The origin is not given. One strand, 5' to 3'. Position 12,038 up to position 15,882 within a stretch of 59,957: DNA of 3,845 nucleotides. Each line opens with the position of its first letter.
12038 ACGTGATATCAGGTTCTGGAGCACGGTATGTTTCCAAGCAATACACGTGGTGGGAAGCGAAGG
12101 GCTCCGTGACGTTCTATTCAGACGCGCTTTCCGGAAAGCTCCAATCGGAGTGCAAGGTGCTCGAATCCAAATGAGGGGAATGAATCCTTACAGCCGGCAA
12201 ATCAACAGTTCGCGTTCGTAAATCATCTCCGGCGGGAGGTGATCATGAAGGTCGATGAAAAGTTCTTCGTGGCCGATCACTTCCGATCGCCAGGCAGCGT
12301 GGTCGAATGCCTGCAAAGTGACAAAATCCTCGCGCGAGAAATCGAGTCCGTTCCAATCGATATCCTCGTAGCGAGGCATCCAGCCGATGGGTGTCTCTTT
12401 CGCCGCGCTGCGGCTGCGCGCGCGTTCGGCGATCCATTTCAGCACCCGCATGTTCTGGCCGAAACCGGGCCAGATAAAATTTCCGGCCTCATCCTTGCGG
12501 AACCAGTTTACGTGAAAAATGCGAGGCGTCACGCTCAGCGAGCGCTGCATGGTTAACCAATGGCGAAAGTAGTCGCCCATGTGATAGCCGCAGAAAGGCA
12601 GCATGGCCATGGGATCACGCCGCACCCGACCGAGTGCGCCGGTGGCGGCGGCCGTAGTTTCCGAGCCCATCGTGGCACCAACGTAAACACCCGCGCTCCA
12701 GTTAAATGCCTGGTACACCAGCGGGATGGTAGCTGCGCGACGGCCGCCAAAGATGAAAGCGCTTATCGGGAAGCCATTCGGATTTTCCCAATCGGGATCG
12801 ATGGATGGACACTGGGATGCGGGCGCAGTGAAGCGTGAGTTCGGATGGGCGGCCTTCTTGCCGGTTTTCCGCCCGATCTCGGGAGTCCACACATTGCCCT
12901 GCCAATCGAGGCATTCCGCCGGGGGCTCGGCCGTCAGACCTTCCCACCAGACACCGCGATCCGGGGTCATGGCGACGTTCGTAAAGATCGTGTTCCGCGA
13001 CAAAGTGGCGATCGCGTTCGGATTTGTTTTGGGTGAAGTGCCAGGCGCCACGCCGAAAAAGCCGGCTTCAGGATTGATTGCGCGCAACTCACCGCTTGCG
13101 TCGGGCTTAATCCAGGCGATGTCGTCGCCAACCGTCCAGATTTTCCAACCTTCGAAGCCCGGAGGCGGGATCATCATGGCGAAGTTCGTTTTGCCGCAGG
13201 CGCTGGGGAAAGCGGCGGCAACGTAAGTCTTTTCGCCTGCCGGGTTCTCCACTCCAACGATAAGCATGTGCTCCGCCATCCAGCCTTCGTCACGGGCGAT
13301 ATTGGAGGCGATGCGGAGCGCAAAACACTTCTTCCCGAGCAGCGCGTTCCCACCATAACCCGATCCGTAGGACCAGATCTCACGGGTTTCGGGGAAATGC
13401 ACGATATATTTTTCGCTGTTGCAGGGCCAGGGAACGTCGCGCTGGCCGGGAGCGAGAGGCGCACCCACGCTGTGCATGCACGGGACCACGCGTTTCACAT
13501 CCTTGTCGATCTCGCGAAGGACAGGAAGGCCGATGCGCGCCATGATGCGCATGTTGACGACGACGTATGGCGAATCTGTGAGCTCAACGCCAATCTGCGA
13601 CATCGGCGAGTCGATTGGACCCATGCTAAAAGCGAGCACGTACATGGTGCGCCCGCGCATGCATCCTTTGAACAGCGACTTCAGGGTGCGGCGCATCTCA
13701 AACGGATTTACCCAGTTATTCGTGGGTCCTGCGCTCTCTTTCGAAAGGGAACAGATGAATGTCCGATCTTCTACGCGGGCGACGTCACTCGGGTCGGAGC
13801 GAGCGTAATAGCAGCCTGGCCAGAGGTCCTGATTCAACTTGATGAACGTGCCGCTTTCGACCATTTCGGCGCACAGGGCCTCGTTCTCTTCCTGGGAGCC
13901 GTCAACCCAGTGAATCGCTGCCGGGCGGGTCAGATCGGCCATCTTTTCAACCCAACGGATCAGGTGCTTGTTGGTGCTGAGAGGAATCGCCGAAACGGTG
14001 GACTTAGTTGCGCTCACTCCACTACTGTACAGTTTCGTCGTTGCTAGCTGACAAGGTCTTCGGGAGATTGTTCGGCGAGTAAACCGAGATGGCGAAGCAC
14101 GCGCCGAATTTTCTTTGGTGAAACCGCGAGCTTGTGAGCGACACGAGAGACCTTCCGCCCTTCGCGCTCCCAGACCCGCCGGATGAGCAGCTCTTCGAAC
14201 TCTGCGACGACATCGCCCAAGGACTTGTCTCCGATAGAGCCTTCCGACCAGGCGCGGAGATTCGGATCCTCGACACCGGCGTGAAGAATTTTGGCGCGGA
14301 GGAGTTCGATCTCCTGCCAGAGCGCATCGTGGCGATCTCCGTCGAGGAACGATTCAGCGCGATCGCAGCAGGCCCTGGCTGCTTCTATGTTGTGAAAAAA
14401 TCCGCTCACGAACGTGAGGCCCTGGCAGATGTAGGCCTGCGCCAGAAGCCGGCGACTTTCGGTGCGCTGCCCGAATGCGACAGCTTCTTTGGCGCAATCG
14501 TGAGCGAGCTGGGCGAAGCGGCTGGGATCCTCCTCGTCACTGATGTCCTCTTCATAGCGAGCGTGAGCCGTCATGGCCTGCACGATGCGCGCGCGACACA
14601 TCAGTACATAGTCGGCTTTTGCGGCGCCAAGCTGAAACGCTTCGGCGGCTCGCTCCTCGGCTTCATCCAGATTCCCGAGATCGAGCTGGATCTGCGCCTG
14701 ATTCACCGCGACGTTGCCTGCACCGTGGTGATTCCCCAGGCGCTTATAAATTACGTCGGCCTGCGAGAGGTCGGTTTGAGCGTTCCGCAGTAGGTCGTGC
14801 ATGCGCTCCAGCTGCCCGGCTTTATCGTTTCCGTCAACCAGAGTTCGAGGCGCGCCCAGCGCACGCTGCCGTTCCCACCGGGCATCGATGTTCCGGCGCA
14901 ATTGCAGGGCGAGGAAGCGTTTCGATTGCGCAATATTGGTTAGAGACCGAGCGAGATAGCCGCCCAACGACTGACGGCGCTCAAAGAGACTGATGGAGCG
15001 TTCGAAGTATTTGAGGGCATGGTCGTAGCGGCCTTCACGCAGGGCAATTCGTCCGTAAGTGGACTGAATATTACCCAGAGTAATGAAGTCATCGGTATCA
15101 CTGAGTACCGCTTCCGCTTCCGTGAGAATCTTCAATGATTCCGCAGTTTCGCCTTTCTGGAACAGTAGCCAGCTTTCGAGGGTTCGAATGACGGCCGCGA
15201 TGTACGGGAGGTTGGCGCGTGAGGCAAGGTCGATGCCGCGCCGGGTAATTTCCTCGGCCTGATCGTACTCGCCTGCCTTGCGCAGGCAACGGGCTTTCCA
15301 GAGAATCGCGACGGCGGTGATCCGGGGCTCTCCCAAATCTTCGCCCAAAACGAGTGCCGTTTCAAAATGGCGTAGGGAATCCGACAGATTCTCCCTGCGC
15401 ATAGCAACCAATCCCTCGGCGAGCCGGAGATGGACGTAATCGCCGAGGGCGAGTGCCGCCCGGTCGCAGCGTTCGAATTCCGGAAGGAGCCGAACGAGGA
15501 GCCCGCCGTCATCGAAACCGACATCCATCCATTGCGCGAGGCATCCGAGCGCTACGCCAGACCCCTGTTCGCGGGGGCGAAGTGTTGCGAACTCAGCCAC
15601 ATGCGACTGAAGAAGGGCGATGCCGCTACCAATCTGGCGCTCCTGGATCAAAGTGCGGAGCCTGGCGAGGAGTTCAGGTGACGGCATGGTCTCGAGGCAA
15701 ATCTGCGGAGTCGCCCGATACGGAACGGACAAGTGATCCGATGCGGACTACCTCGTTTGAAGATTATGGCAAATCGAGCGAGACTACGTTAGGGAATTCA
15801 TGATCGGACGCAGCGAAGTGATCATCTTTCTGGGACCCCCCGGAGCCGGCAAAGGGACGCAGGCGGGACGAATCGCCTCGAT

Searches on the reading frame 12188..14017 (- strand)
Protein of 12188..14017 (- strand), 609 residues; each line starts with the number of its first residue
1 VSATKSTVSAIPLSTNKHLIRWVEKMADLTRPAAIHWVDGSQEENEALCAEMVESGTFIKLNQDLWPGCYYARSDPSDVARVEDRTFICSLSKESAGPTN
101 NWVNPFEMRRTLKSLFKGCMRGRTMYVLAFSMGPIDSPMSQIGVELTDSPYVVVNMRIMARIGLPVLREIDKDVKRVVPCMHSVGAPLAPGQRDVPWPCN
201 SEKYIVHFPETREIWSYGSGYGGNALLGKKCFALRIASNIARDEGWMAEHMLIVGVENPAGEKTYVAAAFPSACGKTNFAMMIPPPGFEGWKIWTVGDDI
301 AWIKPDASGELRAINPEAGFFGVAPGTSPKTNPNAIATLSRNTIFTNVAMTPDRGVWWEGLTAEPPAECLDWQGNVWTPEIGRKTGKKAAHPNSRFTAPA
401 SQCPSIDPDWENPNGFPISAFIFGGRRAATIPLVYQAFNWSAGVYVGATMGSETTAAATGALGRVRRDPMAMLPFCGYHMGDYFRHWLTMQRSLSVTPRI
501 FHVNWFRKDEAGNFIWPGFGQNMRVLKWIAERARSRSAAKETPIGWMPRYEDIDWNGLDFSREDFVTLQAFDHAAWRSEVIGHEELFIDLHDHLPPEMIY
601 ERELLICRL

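Call 59: search_protein_families(library=pfam, proteins=[window:12188-14017:-], max_evalue=0.001)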
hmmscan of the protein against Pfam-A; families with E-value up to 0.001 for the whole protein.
window:12188-14017:- (609 aa): 2 families
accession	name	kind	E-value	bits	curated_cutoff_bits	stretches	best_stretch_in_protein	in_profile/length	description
PF00821.23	PEPCK_GTP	-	1.6e-163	544.1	23.8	1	246-603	1-352/357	Phosphoenolpyruvate carboxykinase C-terminal P-loop domain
PF17297.7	PEPCK_N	-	3.1e-101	338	23.8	1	21-242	1-218/218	Phosphoenolpyruvate carboxykinase N-terminal domain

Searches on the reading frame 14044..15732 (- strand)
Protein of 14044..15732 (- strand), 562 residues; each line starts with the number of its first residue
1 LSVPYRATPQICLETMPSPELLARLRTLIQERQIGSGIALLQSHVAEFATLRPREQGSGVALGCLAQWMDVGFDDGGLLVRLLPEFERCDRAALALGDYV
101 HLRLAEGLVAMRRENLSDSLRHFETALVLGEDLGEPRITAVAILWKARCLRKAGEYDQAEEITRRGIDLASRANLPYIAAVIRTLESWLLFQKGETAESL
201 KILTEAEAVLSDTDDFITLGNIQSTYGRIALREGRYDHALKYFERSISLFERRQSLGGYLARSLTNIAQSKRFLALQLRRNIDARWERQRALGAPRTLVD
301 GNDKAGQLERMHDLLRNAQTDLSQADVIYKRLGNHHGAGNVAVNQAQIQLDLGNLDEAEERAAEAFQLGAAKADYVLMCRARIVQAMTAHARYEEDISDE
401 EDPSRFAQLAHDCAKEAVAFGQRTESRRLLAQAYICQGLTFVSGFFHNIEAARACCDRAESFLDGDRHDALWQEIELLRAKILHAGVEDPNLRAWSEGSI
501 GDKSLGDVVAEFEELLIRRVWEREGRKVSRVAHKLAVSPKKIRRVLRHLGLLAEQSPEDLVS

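Call 59: search_protein_families(library=pfam, proteins=[window:14044-15732:-], max_evalue=0.001)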
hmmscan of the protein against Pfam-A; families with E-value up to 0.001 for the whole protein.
window:14044-15732:- (562 aa): 10 families
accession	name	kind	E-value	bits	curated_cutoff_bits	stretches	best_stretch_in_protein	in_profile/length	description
PF13424.12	TPR_12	-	5.9e-14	52.5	30.1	2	221-272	4-56/77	Tetratricopeptide repeat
PF07719.23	TPR_2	-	1.1e-11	44.3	27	1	225-251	6-32/34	Tetratricopeptide repeat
PF00515.34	TPR_1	-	1.8e-08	34.3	27.8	0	228-249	9-30/34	Tetratricopeptide repeat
PF17874.7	TPR_MalT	-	7.5e-08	32.5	45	1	107-219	87-201/336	MalT-like TPR region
PF13181.12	TPR_8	-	2.8e-06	27.5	25.7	0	226-249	7-30/34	Tetratricopeptide repeat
PF14559.12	TPR_19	-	6.5e-05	23.6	25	0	140-166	25-51/68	Tetratricopeptide repeat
PF14938.12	SNAP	-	0.0001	22.4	25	0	184-254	78-149/282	Soluble NSF attachment protein, SNAP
PF13432.12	TPR_16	-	0.00011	23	32.7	0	104-168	1-59/65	Tetratricopeptide repeat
PF12895.13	ANAPC3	-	0.00012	22.7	27.2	0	122-180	4-63/82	Anaphase-promoting complex, cyclosome, subunit 3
PF13428.12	TPR_14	-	0.00032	21.5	23.5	0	225-252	6-33/44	Tetratricopeptide repeat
